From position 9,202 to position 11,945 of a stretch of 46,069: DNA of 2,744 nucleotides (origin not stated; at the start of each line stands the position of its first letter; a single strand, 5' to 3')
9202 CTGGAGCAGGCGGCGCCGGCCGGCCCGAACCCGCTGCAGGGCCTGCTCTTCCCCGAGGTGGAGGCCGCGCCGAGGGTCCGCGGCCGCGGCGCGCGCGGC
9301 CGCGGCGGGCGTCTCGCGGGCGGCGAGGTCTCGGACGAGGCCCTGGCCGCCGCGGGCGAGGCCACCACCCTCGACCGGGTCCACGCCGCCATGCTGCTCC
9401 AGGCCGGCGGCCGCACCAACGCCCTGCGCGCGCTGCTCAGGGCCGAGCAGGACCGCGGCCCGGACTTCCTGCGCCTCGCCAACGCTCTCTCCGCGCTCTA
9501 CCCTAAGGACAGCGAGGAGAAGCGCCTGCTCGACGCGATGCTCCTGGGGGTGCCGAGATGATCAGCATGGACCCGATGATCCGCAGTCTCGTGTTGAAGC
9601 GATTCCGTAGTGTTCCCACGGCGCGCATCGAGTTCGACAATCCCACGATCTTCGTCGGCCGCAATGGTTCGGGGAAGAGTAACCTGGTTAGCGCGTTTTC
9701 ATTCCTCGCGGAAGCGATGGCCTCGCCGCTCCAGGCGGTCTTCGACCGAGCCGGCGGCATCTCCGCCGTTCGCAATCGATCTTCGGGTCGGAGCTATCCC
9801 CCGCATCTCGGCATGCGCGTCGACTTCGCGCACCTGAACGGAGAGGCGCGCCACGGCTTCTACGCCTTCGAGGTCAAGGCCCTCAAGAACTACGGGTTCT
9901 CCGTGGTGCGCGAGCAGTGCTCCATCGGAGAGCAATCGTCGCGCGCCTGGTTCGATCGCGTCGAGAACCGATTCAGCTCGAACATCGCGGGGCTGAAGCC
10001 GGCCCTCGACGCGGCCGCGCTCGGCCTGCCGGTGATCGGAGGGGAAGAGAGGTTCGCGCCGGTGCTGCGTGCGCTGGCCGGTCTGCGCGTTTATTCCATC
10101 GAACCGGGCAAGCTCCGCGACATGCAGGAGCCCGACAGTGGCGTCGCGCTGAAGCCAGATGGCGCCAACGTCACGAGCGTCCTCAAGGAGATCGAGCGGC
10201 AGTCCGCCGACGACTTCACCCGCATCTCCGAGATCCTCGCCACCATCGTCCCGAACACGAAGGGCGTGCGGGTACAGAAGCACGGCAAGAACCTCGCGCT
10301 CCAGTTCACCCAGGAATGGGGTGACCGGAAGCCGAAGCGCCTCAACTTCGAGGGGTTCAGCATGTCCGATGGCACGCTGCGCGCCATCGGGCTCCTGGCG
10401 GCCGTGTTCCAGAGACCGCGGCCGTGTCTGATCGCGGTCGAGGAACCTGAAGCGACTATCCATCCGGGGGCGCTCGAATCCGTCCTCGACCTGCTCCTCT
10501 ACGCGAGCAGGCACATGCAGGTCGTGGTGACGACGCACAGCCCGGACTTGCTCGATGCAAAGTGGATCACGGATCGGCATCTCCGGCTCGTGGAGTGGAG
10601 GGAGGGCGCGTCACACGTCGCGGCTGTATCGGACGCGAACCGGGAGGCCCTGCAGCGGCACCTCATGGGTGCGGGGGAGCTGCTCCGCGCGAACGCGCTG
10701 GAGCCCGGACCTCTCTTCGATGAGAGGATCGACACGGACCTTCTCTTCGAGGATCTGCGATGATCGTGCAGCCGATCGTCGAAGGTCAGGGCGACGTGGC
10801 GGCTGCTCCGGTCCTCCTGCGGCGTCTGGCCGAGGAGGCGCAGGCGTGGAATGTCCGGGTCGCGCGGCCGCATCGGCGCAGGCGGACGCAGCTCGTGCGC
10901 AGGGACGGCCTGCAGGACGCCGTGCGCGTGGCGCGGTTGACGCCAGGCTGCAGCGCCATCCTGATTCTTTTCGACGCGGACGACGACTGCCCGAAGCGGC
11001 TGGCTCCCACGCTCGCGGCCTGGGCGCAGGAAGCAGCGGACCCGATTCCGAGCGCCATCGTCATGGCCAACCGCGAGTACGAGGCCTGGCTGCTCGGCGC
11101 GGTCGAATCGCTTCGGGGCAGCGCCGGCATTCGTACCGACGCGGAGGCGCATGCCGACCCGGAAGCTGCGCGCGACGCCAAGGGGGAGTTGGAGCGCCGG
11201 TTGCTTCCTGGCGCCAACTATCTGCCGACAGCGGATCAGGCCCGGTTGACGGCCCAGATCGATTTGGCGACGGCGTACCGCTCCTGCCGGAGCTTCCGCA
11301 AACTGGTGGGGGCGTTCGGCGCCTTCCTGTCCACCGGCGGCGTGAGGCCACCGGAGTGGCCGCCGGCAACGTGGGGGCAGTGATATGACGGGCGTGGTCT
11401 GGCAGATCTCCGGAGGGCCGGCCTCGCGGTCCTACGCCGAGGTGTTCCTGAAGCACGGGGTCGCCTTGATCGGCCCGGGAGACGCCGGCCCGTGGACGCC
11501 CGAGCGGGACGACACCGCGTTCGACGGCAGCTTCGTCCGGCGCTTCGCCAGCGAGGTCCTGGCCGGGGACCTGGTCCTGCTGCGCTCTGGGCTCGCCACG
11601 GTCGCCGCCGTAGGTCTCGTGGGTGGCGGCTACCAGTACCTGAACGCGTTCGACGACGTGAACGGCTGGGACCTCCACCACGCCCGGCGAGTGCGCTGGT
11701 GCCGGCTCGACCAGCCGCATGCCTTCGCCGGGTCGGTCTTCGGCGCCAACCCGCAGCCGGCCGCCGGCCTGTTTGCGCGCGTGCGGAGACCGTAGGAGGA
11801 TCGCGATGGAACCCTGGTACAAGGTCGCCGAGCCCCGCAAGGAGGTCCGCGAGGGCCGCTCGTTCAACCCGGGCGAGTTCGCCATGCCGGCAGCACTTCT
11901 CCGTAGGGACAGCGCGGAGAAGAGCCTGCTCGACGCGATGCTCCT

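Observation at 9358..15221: Cassette slot between methylase stop and DUF499 start: three ATPase modules, each preceded by a diverged copy of the methylase 3' end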

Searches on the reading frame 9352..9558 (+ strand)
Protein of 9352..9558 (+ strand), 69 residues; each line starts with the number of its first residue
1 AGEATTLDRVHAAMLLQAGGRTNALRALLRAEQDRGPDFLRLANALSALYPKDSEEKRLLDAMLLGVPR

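Call 27: find_related_loci(query=window:9352-9558:+, collection=genome_contigs, flank=10000)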
Query window:9352-9558:+ (69 aa) in genome_contigs; peptide patterns used: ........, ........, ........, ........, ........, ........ (x = any residue, [..] = any of these).
599 stretches matched a pattern (row limit reached: there are more); 148 encode a relative of the query (tblastn E <= 1e-3); the best 80 are kept; 80 distinct loci.
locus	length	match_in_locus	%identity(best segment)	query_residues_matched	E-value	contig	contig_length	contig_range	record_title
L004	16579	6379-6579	94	3-69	4e-37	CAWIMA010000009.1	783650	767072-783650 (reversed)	MAG: uncultured Gammaproteobacteria bacterium isolate MFD05377.bin.2.12 genome assembly, contig: contig_50708, whole gen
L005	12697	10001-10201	96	3-69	7e-37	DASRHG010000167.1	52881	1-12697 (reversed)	MAG TPA_asm: Candidatus Binatia bacterium isolate SMAG_U10078 k141_1611260, whole genome shotgun sequence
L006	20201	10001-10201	91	3-69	2e-36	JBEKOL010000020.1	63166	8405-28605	MAG: Syntrophales bacterium isolate SPRUCE 43 SPRUCE_43_20, whole genome shotgun sequence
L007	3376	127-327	90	3-69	2e-36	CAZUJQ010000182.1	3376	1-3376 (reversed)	MAG TPA_asm: uncultured Planctomycetales bacterium isolate binchicken_co21_390 genome assembly, contig: NODE_48908_lengt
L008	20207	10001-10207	90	1-69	1e-36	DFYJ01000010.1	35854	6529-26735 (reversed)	MAG TPA_asm: Candidatus Aminicenantes bacterium UBA4085 UBA4085_contig_36945, whole genome shotgun sequence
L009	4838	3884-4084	91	3-69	2e-36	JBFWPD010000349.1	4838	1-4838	MAG: Vicinamibacterales bacterium isolate CA_2019_TPBF_151 NODE_66698_length_4838_cov_2.887073_TPBF, whole genome shotgu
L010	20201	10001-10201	91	3-69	5e-36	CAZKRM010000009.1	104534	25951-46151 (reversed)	MAG TPA_asm: uncultured Nitrospiraceae bacterium isolate SRP090828_co1_132 genome assembly, contig: NODE_25_length_10453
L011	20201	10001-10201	90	3-69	1e-35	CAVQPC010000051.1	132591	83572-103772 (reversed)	MAG: uncultured candidate division NC10 bacterium isolate MFD01299.bin.2.79 genome assembly, contig: contig_43173, whole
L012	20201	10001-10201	90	3-69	2e-35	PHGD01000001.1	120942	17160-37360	MAG: Nitrospira sp. LK70 C_2_scaffold_239, whole genome shotgun sequence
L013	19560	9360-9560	91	3-69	1e-35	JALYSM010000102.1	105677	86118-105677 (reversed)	MAG: Pseudomonadota bacterium isolate LIV bin4 SD1460-62_k127_1090293, whole genome shotgun sequence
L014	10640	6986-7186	90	3-69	4e-35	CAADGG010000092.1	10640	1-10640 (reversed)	uncultured proteobacterium isolate PRO3.fa.gz genome assembly, contig: k127_33832, whole genome shotgun sequence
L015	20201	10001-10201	91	3-69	3e-35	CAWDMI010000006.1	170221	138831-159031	MAG: uncultured delta proteobacterium isolate MFD04944.bin.2.54 genome assembly, contig: contig_51035, whole genome shot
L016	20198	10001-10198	91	4-69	4e-35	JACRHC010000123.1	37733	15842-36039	MAG: Nitrospirae bacterium isolate NC_groundwater_1767_Pr3_B-0.1um_50_141 SR-2_scaffold_141_3654536, whole genome shotgu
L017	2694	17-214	91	3-68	3e-35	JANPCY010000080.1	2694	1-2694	MAG: Steroidobacteraceae bacterium isolate VAR_78_metabat_449_sub VAR_78_k141_2508212, whole genome shotgun sequence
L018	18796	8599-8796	94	4-69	3e-35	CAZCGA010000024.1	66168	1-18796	MAG TPA_asm: uncultured Candidatus Binatia bacterium isolate SRP119689_co1_8 genome assembly, contig: NODE_462_length_66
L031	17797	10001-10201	85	3-69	3e-34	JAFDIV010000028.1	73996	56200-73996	MAG: Deltaproteobacteria bacterium isolate Meg22_1618_Bin_54 Meg22_1618_Bin_54_scaffold_637, whole genome shotgun sequen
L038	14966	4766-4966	85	3-69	7e-34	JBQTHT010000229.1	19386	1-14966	MAG: Nitrospiraceae bacterium isolate SAR156 c_000000335563, whole genome shotgun sequence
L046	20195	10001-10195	88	5-69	3e-33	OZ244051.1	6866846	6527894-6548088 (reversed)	MAG: Vicinamibacterales bacterium isolate 8ba7f8d7-3fc5-437a-86da-c0f89745c60d genome assembly, chromosome: 1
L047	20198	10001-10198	85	4-69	6e-33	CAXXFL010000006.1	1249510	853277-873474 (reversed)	MAG: bacterium isolate 752fb81a-13fd-4ee9-82f2-ea19cd7f7e31 genome assembly, contig: contig_6, whole genome shotgun sequ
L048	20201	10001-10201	85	3-69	7e-33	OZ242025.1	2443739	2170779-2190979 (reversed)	MAG: Dehalococcoidia bacterium isolate 154789fe-1cbe-4e12-9e25-a4d867c0b0dd genome assembly, chromosome: 1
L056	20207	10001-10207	84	1-69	3e-32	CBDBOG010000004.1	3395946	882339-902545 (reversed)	MAG: Spirochaetia bacterium isolate 40739a5d-4c61-4e6f-ad63-b7fc718ca5ff genome assembly, contig: contig_4, whole genome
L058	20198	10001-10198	83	4-69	2e-32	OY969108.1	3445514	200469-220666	MAG: uncultured delta proteobacterium isolate MFD01828.bin.c.1 genome assembly, chromosome: 1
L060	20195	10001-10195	85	5-69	3e-32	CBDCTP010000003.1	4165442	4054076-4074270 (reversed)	MAG: Vicinamibacterales bacterium isolate 10f4adea-8e09-47d4-a7a3-d2416a85f142 genome assembly, contig: contig_3, whole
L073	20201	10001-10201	81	3-69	6e-32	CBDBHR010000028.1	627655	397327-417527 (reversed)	MAG: bacterium isolate 2d38f53d-f68d-4995-9e7e-b4655ca317ad genome assembly, contig: contig_28, whole genome shotgun seq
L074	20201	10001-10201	82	3-69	2e-31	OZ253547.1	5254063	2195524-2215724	MAG: Candidatus Versatilivorator sp. isolate 027cd1c3-4ec4-432d-9d93-376aaa34f9fd genome assembly, chromosome: 1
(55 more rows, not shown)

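Call 51: search_protein_families(library=padloc, proteins=[L058:10208-11176:+, L056:11808-12428:+, L073:10218-11576:+, L073:11600-12085:+, L031:10218-10649:+, L031:10646-11413:+, L047:10216-11178:+], max_evalue=0.00001)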
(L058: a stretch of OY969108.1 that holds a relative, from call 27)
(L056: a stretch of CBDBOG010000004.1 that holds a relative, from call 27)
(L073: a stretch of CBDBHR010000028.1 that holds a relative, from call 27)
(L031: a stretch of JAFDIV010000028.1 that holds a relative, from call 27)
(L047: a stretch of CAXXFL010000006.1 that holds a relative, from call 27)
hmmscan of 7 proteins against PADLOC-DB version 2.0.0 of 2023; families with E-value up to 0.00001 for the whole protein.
L058:10208-11176:+ (322 aa): 0 families

L056:11808-12428:+ (206 aa): 0 families

L073:10218-11576:+ (452 aa): 75 families (the best 25 are shown)
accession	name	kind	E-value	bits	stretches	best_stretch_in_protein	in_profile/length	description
PDLC03878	NsnB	-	1.2e-48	164.7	1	1-437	2-331/345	-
PDLC04707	PDC-M55A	-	1.9e-32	110.8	2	318-446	275-407/421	-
PDLC04148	HEC-03B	-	2.9e-30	103.7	1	225-438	216-434/458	-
PDLC02979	AriA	-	2.5e-24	84.8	2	270-385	258-372/373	-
PDLC02980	AriA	-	8.1e-20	70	1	308-387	224-304/304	-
PDLC04175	HEC-01A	-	5.2e-14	50.1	1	253-391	187-317/363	-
PDLC04177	HEC-01A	-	7.1e-13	46.3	1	327-389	282-343/393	-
PDLC02358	Old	-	7.4e-13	46.1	1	2-46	5-48/578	Old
PDLC00099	GajA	-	1.6e-12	45.2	0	318-386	271-344/626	AAA ATPase domain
PDLC00096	GajA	-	1.6e-12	45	1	2-48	4-51/630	AAA ATPase domain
PDLC04178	HEC-01A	-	4.5e-12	43.7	0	2-41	10-48/399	-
PDLC00067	GajA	-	4.6e-12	43.2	0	342-385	305-345/604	AAA ATPase domain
PDLC00094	GajA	-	5.2e-12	43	0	2-48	4-49/569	AAA ATPase domain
PDLC00062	GajA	-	4e-11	40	1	329-391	290-349/639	AAA ATPase domain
PDLC04180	HEC-01A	-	4.7e-11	40.5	1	329-389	262-324/382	-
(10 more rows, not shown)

L073:11600-12085:+ (161 aa): 0 families

L031:10218-10649:+ (143 aa): 4 families
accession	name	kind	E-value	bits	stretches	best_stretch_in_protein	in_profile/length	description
PDLC04538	PDC-M24A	-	2.5e-53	178.4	1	1-139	1-141/146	-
PDLC04536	PDC-M24A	-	9e-26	88.5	1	2-141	6-146/148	-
PDLC04537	PDC-M24A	-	3.4e-13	47.8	1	1-85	1-86/166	-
PDLC04533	PDC-M24A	-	8.7e-11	40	1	55-133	58-134/151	-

L031:10646-11413:+ (255 aa): 2 families
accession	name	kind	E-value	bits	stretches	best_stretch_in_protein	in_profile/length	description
PDLC04539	PDC-M24B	-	1.7e-100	333.8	1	3-255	3-255/255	-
PDLC04540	PDC-M24B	-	6.7e-21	73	1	4-208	3-207/256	-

L047:10216-11178:+ (320 aa): 0 families

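Call 52: search_protein_families(library=pfam, proteins=[L058:10208-11176:+, L056:11808-12428:+, L073:10218-11576:+, L073:11600-12085:+, L031:10218-10649:+, L031:10646-11413:+, L047:10216-11178:+, L048:10246-10494:+, L048:10500-10874:+, L038:5019-5363:+], max_evalue=0.001)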
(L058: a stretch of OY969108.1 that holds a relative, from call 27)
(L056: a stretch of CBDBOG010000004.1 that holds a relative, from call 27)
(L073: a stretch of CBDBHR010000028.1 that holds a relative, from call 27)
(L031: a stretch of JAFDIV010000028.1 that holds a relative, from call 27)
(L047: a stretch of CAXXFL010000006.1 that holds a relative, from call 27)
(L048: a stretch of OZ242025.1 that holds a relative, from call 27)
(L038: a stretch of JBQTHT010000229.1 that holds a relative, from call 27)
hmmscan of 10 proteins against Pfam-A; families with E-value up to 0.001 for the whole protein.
L058:10208-11176:+ (322 aa): 0 families

L056:11808-12428:+ (206 aa): 1 family
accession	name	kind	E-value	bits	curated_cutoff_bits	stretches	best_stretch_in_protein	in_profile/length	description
PF14103.11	DUF4276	-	6.5e-06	27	30.2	1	11-141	1-129/192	Domain of unknown function (DUF4276)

L073:10218-11576:+ (452 aa): 5 families
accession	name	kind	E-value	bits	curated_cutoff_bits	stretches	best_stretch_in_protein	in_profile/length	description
PF13175.12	AAA_15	-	1e-21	78.4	32.1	2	2-50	4-54/374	AAA ATPase domain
PF13304.12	AAA_21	-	1.9e-19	71.3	27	1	292-387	208-304/304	AAA domain, putative AbiEii toxin, Type IV TA system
PF13476.12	AAA_23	-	1.4e-08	36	27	1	3-76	1-56/201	AAA domain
PF12476.13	DUF3696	-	1.8e-05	25.3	22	1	400-436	1-40/52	Protein of unknown function (DUF3696)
PF02463.25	SMC_N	-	0.00056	19.8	40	0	2-42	3-45/220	RecF/RecN/SMC N terminal domain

L073:11600-12085:+ (161 aa): 2 families
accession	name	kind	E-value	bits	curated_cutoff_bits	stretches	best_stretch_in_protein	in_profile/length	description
PF01850.27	PIN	-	3.5e-07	31.3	23.6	1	4-116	2-116/120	PIN domain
PF14367.12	DUF4411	-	0.00053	20.3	23.5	0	6-104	4-116/159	Domain of unknown function (DUF4411)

L031:10218-10649:+ (143 aa): 1 family
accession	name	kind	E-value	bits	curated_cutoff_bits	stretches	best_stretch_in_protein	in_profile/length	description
PF22398.1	DUF6978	-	1.1e-46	158.9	29.6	1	2-132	1-133/133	Family of unknown function (DUF6978)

L031:10646-11413:+ (255 aa): 2 families
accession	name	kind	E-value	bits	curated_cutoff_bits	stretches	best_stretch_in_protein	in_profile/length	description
PF08861.15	DUF1828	-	8.7e-29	100.1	22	1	34-122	1-91/91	Domain of unknown function DUF1828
PF08862.16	DUF1829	-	5.6e-27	94.5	22.2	1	160-246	1-87/87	Domain of unknown function DUF1829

L047:10216-11178:+ (320 aa): 0 families

L048:10246-10494:+ (82 aa): 1 family
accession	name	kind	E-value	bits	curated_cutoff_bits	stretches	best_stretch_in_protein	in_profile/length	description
PF04255.20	DUF433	-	1.9e-23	82.5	23.6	1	11-66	1-56/56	Protein of unknown function (DUF433)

L048:10500-10874:+ (124 aa): 3 families
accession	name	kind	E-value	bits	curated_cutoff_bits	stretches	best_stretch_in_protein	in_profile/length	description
PF18480.7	DUF5615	-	2e-20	73.1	23.8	1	1-108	1-109/110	Domain of unknown function (DUF5615)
PF18478.7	PIN_10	-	2.3e-05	24.8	26.2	1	1-59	1-63/84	PIN like domain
PF01927.22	Mut7-C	-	0.00016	22.3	23.3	1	1-71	1-62/146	Mut7-C RNAse domain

L038:5019-5363:+ (114 aa): 3 families
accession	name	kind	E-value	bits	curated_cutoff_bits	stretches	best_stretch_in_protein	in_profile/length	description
PF01909.29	NTP_transf_2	-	1.4e-12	48.3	21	1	16-87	2-78/93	Nucleotidyltransferase domain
PF18765.7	Polbeta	-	3.6e-10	40.3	26.9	1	23-112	7-90/93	Polymerase beta, Nucleotidyltransferase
PF22600.2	MTPAP-like_central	-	0.0002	21.9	27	1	14-69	25-80/139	Poly(A) RNA polymerase, mitochondrial-like, central palm domain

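Call 57: search_protein_families(library=pfam, proteins=[L014:8865-9422:+, L046:16228-17190:+], max_evalue=1)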
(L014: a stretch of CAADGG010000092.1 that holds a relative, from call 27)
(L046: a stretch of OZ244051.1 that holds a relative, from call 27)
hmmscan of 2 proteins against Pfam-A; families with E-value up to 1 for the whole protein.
L014:8865-9422:+ (185 aa): 1 family
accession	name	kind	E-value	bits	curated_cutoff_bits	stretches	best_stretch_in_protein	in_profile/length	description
PF07929.16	PRiA4_ORF3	-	4.2e-22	79.1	26.6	1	44-174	11-129/173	Plasmid pRiA4b ORF-3-like protein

L046:16228-17190:+ (320 aa): 0 families

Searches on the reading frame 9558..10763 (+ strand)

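Call 11: search_protein_families(library=pfam, proteins=[window:9558-10763:+], max_evalue=0.01)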
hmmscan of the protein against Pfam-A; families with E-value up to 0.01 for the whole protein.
window:9558-10763:+ (401 aa): 7 families
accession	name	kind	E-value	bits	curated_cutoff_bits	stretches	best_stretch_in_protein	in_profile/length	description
PF13304.12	AAA_21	-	3.2e-28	100.1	27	2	208-333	185-304/304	AAA domain, putative AbiEii toxin, Type IV TA system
PF13175.12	AAA_15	-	1.1e-16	61.9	32.1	2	7-52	1-48/374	AAA ATPase domain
PF02463.25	SMC_N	-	4.3e-12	46.4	40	1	7-50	1-47/220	RecF/RecN/SMC N terminal domain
PF11398.14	DUF2813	-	9.9e-08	32.2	21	1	285-334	281-327/372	Protein of unknown function (DUF2813)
PF13476.12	AAA_23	-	4.2e-05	24.7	27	1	10-51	1-43/201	AAA domain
PF13555.12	AAA_29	-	0.0012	19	27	1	22-50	17-45/61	P-loop containing region of AAA domain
PF00005.33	ABC_tran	-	0.0072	17.4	25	0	30-51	14-35/137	ABC transporter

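Call 12: search_protein_families(library=padloc, proteins=[window:9558-10763:+], max_evalue=0.01)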
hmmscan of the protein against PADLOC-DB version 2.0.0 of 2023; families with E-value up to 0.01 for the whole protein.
window:9558-10763:+ (401 aa): 115 families (the best 25 are shown)
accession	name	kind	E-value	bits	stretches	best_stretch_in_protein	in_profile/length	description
PDLC04178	HEC-01A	-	1.3e-106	355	1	5-386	6-385/399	-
PDLC04175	HEC-01A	-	1.2e-44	150.9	1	7-381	5-358/363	-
PDLC04176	HEC-01A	-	1.9e-35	120.9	1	8-364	3-351/371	-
PDLC04182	HEC-01A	-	8.6e-35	118.5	1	13-335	20-354/406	-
PDLC04180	HEC-01A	-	3.8e-33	113.2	1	8-363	3-352/382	-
PDLC04177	HEC-01A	-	6e-33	112.4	2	186-353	200-361/393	-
PDLC04391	PDC-M07A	-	1.1e-32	111.6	2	167-334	181-351/412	-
PDLC04183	HEC-01A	-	3.1e-32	110.1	2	103-361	125-376/402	-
PDLC04184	HEC-01A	-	7e-30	102.4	2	171-335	216-394/464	-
PDLC04179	HEC-01A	-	4.6e-29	99.8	2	172-334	247-407/459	-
PDLC02980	AriA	-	4.5e-28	97.1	2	212-333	189-304/304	-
PDLC04392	PDC-M07A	-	1.9e-26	91.1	2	171-334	191-353/432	-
PDLC04389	PDC-M07A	-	1.9e-26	91.1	2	169-360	194-402/443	-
PDLC04393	PDC-M07A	-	1.9e-26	91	2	178-359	200-383/435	-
PDLC04144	HEC-01B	-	2.7e-25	87.3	2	197-360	209-367/395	-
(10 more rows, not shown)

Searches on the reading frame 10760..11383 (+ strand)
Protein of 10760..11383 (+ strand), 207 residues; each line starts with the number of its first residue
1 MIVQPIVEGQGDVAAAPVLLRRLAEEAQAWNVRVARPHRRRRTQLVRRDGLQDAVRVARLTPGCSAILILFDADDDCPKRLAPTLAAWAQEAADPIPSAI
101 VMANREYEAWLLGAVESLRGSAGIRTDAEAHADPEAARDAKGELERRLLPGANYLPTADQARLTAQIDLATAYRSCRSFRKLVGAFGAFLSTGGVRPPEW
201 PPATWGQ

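Call 11: search_protein_families(library=pfam, proteins=[window:10760-11383:+], max_evalue=0.01)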
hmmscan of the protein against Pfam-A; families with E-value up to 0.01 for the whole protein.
window:10760-11383:+ (207 aa): 1 family
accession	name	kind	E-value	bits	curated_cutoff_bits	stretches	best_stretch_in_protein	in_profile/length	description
PF14103.11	DUF4276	-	5.6e-17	63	30.2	1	7-184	1-189/192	Domain of unknown function (DUF4276)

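Call 12: search_protein_families(library=padloc, proteins=[window:10760-11383:+], max_evalue=0.01)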
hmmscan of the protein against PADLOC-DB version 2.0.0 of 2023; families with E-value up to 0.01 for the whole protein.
window:10760-11383:+ (207 aa): 11 families
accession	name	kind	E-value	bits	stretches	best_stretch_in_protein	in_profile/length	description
PDLC04196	HEC-01B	-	9.2e-64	213.1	1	2-188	3-190/197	-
PDLC04200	HEC-01B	-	4.8e-48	161.8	1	3-191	6-207/218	-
PDLC04205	HEC-01B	-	1.6e-07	29.3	1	64-118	76-130/213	-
PDLC04197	HEC-01B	-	2.9e-06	25.1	1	1-144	1-128/192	-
PDLC04210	HEC-01B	-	7.4e-06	23.9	1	7-141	10-154/217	-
PDLC04194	HEC-01B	-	0.00012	20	1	3-144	6-133/204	-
PDLC04206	HEC-01B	-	0.00031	18.6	1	65-118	78-131/219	-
PDLC04193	HEC-01B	-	0.0012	16.8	1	65-144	53-128/195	-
PDLC04202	HEC-01B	-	0.0019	16.3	1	58-160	53-168/204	-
PDLC04143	HEC-01A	-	0.0041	14.8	1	65-185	58-179/190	-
PDLC04209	HEC-01B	-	0.0063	14.4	1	99-141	111-153/219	-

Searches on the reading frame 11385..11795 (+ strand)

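Call 11: search_protein_families(library=pfam, proteins=[window:11385-11795:+], max_evalue=0.01)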
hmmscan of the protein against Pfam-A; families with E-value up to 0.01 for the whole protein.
window:11385-11795:+ (136 aa): 0 families

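Call 12: search_protein_families(library=padloc, proteins=[window:11385-11795:+], max_evalue=0.01)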
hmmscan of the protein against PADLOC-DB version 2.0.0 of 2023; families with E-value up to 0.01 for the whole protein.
window:11385-11795:+ (136 aa): 2 families
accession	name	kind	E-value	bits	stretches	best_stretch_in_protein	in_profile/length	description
PDLC04815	PDC-S02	-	5.9e-05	20.5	1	51-111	66-122/346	-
PDLC04819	PDC-S02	-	0.0063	13.8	1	48-106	66-120/334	-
